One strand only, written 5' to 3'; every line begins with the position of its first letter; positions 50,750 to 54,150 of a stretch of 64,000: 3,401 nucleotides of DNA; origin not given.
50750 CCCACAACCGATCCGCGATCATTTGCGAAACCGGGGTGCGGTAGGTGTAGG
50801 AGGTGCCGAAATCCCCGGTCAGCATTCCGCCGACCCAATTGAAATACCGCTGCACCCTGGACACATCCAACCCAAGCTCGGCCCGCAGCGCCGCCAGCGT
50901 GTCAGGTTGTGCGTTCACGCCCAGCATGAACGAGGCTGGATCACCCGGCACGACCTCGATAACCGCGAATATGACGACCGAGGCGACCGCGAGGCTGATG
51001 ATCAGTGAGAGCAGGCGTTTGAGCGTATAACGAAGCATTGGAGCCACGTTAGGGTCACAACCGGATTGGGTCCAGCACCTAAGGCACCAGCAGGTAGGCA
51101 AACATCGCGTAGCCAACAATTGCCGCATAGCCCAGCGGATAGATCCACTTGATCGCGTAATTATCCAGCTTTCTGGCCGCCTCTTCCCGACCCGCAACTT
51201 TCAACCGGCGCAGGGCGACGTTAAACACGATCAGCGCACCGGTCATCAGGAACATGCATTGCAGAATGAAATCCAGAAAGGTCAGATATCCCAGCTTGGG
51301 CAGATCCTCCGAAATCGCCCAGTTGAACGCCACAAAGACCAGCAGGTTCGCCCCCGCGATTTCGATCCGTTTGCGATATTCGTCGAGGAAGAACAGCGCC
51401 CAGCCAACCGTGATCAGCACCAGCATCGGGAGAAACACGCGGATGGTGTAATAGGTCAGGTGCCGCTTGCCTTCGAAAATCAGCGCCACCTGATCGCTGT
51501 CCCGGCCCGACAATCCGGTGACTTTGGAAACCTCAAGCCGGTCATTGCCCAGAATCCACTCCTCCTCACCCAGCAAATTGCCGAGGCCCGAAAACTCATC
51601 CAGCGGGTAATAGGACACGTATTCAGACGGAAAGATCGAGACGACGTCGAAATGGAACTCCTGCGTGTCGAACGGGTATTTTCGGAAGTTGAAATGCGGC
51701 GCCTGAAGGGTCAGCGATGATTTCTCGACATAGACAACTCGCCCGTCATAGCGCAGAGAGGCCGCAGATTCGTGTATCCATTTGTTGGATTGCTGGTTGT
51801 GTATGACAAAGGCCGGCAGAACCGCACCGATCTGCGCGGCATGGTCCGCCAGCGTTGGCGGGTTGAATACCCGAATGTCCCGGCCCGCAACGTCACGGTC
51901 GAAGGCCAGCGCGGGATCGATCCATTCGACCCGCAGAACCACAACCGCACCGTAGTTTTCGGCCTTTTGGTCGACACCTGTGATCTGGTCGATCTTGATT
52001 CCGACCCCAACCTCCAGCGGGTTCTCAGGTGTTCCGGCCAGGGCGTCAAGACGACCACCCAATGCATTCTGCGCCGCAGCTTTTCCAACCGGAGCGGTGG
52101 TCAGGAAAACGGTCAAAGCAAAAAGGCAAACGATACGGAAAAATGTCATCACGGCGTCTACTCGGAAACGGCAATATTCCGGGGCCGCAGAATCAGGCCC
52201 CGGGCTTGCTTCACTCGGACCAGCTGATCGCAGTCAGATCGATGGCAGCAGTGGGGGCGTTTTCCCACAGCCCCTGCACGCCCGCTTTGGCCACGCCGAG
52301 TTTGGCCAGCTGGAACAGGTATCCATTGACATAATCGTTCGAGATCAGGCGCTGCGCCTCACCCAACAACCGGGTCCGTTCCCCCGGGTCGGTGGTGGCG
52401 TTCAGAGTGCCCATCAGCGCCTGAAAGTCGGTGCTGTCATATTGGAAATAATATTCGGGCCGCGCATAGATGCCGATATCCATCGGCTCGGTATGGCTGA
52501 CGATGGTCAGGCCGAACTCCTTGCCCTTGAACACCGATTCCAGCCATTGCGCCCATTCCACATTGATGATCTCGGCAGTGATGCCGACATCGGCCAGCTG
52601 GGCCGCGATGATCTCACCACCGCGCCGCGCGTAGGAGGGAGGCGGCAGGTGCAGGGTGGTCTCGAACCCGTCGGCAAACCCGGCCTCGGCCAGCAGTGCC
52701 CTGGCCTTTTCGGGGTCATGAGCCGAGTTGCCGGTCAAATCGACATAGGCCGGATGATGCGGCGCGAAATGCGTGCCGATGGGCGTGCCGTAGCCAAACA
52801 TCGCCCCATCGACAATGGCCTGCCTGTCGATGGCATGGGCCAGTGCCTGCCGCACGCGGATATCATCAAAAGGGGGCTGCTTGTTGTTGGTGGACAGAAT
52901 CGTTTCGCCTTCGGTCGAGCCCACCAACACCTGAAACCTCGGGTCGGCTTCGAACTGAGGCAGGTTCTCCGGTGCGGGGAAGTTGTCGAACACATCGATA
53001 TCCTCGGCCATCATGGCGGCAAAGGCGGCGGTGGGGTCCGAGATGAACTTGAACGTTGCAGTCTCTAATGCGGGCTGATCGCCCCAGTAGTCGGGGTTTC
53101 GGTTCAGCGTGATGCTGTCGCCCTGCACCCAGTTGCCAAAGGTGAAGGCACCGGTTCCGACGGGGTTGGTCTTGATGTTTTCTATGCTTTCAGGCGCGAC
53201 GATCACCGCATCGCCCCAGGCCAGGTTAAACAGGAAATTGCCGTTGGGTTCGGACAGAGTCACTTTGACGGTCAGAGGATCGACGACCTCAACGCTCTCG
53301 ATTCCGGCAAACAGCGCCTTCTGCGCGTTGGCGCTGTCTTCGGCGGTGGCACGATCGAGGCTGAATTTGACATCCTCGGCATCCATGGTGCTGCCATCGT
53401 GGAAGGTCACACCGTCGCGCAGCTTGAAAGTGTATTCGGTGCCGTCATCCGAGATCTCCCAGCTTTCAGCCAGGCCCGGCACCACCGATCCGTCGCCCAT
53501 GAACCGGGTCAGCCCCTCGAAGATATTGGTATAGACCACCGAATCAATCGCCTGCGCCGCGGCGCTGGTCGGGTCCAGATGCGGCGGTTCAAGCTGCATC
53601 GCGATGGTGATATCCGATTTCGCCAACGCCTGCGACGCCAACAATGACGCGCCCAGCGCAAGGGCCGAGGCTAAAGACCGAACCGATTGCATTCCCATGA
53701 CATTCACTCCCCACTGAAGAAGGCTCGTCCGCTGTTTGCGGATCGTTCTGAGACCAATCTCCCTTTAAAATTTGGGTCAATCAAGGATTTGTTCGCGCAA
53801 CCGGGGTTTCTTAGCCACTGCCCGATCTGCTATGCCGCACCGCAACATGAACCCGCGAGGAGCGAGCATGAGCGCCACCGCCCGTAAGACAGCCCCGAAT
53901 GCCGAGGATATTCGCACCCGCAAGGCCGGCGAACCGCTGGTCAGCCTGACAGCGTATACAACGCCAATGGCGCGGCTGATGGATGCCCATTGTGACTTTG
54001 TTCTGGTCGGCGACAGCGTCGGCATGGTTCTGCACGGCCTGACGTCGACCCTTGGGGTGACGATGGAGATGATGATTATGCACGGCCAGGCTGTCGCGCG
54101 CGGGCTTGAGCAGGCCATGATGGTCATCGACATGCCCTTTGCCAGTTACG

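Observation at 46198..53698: Pentameric ligand-gated ion channel embedded in a peptide-ABC/ALDH gene string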

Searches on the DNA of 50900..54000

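Call 66: search_rna_families(source=window, start=50900, end=54000, threshold=evalue, max_evalue=1)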
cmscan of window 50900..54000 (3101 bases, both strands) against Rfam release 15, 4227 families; matches with E-value up to 1: 0.
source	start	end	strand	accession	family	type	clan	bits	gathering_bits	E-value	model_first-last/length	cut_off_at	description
